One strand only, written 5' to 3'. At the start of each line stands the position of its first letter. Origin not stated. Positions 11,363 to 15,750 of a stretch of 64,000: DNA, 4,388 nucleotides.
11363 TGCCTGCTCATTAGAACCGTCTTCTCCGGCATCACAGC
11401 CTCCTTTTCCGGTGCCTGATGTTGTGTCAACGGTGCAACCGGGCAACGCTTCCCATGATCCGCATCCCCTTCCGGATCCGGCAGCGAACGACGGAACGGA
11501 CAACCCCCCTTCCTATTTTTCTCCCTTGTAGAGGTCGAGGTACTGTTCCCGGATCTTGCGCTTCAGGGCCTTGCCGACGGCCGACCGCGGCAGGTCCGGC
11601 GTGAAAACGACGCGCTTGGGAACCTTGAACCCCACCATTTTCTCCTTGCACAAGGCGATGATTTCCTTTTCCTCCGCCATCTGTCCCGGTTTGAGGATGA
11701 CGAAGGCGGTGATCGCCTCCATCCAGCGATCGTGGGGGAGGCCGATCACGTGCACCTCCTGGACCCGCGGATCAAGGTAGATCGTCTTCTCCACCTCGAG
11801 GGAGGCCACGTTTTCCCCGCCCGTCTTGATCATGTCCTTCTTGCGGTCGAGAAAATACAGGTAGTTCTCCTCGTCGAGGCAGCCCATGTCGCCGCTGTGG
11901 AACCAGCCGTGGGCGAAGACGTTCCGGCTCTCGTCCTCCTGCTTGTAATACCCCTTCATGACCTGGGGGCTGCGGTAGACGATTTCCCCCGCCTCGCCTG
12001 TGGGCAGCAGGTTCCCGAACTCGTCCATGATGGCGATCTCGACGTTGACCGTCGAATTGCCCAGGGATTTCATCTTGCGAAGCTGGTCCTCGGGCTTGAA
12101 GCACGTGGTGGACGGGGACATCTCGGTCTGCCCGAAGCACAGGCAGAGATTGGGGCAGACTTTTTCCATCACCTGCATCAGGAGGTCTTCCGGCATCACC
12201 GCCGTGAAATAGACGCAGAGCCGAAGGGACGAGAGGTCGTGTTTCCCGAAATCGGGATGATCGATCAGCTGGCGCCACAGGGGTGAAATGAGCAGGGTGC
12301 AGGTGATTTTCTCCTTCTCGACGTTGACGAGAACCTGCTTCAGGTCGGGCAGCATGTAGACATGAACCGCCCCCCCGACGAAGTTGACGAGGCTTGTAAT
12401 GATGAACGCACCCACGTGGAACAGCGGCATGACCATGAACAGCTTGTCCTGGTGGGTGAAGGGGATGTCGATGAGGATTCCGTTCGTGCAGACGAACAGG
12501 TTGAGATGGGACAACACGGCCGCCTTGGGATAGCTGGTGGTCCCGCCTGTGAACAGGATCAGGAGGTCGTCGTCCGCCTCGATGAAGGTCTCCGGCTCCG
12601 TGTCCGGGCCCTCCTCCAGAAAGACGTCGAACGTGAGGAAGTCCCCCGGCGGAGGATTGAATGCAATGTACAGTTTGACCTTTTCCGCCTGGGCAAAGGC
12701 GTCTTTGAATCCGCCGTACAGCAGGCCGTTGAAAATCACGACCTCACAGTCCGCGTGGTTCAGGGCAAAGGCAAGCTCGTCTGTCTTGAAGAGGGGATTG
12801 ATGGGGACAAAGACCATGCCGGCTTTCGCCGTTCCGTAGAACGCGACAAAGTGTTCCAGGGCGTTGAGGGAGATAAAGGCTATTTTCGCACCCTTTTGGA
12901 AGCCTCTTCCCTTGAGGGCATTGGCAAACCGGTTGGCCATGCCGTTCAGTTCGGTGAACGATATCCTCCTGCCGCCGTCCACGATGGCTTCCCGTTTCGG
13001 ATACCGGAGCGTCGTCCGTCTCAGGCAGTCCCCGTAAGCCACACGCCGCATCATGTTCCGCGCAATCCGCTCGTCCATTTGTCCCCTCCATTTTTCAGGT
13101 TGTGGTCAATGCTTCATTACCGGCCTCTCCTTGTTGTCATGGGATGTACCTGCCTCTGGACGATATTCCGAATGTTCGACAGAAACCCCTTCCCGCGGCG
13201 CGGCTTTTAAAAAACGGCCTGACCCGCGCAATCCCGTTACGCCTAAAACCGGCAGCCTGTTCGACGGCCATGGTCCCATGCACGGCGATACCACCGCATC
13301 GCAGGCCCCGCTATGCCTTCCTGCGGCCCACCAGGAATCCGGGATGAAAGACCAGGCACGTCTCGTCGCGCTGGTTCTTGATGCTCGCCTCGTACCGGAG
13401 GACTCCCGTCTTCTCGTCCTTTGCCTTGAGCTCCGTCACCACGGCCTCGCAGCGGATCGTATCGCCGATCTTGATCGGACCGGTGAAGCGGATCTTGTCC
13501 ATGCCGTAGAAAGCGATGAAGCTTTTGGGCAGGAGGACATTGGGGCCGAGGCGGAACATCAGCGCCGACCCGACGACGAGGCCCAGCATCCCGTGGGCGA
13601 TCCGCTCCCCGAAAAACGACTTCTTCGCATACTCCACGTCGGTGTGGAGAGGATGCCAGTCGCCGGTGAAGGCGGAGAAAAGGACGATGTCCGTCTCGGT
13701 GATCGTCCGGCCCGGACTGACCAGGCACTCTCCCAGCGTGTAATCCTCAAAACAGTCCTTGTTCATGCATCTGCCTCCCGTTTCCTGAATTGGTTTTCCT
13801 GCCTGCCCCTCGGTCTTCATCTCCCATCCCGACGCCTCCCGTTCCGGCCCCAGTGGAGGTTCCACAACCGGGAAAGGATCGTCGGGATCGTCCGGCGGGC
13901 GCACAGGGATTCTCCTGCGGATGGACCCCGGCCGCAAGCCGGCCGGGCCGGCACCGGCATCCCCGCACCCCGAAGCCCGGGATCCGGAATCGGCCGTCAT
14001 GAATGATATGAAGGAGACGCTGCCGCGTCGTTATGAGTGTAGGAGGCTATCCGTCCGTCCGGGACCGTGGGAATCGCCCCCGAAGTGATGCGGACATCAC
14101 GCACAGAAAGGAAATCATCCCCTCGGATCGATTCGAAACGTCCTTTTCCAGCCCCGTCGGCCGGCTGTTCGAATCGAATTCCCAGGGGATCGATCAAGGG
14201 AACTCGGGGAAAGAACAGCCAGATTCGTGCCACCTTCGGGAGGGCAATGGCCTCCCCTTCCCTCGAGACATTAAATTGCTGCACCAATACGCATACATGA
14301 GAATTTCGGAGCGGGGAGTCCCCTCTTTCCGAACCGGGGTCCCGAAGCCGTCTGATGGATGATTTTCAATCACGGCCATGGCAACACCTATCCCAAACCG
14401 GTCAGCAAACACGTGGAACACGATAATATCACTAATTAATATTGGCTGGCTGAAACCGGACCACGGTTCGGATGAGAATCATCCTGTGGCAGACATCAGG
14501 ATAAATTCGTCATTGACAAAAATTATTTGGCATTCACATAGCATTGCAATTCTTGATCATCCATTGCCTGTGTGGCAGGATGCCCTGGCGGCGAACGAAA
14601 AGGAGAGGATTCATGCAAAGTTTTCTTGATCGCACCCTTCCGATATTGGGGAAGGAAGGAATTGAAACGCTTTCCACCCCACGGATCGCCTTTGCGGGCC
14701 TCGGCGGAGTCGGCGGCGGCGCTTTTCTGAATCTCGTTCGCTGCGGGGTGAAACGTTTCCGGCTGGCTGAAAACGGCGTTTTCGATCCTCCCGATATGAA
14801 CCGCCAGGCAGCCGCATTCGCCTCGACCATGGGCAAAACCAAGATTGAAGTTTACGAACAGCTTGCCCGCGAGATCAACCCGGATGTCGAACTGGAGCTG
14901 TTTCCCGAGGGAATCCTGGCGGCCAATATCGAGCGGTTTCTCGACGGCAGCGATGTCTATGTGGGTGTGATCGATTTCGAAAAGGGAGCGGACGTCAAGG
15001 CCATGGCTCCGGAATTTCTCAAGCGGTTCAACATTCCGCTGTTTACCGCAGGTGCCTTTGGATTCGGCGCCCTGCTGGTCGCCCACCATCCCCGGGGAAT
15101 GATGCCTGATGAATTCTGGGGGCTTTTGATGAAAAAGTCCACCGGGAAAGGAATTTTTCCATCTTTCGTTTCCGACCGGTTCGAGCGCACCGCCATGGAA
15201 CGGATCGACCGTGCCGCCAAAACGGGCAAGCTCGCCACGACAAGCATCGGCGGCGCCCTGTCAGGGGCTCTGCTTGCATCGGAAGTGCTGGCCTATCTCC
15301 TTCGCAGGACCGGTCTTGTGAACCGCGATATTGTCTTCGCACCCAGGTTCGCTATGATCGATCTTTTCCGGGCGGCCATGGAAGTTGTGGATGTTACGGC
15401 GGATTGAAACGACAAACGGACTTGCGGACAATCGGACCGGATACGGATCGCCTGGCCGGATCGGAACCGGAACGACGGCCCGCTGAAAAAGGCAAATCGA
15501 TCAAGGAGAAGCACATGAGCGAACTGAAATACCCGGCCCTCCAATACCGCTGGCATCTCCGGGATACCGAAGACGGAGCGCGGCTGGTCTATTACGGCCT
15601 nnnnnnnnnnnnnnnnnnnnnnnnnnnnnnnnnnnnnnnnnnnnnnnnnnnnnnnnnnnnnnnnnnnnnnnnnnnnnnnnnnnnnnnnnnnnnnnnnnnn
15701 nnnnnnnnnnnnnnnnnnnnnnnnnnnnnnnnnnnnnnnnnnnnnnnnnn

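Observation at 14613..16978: Unusual two-gene module: E1/ThiF-like adenylyltransferase plus zinc-ribbon PP-loop ATPase carrying a PqqD/RRE-like N-terminal extension, with no sugar-nucleotide context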

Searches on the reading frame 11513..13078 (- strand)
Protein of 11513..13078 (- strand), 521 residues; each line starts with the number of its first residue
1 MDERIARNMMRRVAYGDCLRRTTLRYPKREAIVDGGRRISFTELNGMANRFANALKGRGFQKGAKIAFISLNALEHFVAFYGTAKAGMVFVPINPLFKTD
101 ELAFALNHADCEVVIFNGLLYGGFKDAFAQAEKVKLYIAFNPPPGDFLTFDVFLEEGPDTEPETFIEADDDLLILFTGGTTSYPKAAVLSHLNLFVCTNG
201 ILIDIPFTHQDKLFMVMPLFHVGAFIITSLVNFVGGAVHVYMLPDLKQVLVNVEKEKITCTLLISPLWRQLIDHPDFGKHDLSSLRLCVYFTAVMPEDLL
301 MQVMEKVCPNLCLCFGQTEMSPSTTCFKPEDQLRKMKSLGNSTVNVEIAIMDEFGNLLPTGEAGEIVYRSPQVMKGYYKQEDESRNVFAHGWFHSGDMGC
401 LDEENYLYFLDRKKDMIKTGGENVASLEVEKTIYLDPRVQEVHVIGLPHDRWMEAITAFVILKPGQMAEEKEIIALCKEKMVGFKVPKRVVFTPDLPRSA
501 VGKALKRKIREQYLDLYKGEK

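Call 44: search_protein_families(library=ncbifam, proteins=[window:11513-13078:-], max_evalue=0.001)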
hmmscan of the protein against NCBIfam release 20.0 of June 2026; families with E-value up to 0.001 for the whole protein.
window:11513-13078:- (521 aa): 105 families (the best 25 are shown)
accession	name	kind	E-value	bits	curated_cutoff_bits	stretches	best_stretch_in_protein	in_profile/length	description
NF006182.0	PRK08316.1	subfamily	8.6e-150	499.7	663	1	8-516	6-520/523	fatty acyl-CoA synthetase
NF004837.0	PRK06187.1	subfamily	2.6e-124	415.4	476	1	14-515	9-524/531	long-chain-fatty-acid--CoA ligase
NF009233.0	PRK12583.1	subfamily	1.8e-97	327.1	832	2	163-515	195-552/558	fatty acid CoA ligase family protein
NF004797.0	PRK06145.1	equivalog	7.6e-88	295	850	1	25-513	14-495/499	acyl-CoA synthetase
NF005307.0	PRK06839.1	equivalog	3.8e-86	289.7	748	1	25-512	14-492/496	o-succinylbenzoate--CoA ligase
NF005676.0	PRK07470.1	equivalog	3e-83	280.3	774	1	9-513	16-529/544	acyl-CoA synthetase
NF005857.1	PRK07786.1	exception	1.5e-82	277.7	733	1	9-513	5-512/513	fatty-acid--CoA ligase FadD5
NF005801.1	PRK07656.1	equivalog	3.6e-82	276.6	657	1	18-510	6-500/500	FadD3 family acyl-CoA ligase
NF006181.0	PRK08314.1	subfamily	1.2e-80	271.3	705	2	164-512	199-553/563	long-chain-fatty-acid--CoA ligase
NF002966.0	PRK03640.1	equivalog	1.3e-79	268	556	1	21-512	10-479/483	o-succinylbenzoate--CoA ligase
NF004114.0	PRK05605.1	equivalog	2.7e-79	267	766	2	161-514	213-570/575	long-chain-fatty-acid--CoA ligase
NF005463.0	PRK07059.1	subfamily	1.2e-78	265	869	2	147-512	181-555/557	long-chain-fatty-acid--CoA ligase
NF005702.0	PRK07514.1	subfamily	3.6e-77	259.9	558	1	33-518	24-505/506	malonyl-CoA synthase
NF006523.0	PRK08974.1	equivalog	5e-76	256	884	2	166-513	203-553/561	long-chain-fatty-acid--CoA ligase FadD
NF006020.0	PRK08162.1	subfamily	3.8e-73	246.7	677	1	18-513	24-538/545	acyl-CoA synthetase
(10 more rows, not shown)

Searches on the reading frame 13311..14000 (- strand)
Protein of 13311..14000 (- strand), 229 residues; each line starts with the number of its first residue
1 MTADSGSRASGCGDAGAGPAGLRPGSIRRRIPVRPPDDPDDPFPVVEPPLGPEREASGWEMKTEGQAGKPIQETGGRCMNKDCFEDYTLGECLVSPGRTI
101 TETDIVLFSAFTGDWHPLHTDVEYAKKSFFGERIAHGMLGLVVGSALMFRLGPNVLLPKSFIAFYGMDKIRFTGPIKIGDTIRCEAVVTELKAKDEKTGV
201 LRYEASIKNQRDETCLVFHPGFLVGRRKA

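Call 3: search_protein_families(library=pfam, proteins=[window:13311-14000:-], max_evalue=0.01)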
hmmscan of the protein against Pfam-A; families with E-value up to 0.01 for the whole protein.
window:13311-14000:- (229 aa): 2 families
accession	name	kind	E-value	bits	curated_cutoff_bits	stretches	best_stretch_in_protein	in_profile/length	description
PF01575.25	MaoC_dehydratas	-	5.3e-26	91.1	27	1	95-203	13-117/123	MaoC like domain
PF13452.11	FAS1_DH_region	-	1.3e-08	35.5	22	1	99-214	13-128/132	FAS1-like, dehydratase domain region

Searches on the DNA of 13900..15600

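Call 71: search_rna_families(source=window, start=13900, end=15600, threshold=evalue, max_evalue=5)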
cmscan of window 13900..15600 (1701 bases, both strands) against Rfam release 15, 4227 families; matches with E-value up to 5: 1.
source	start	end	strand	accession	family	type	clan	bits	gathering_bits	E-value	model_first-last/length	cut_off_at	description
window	14120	14188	-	RF03934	mir-m107-1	Gene; miRNA;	-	20.3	83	1.2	1-65/65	no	mir-m107-1 microRNA precursor family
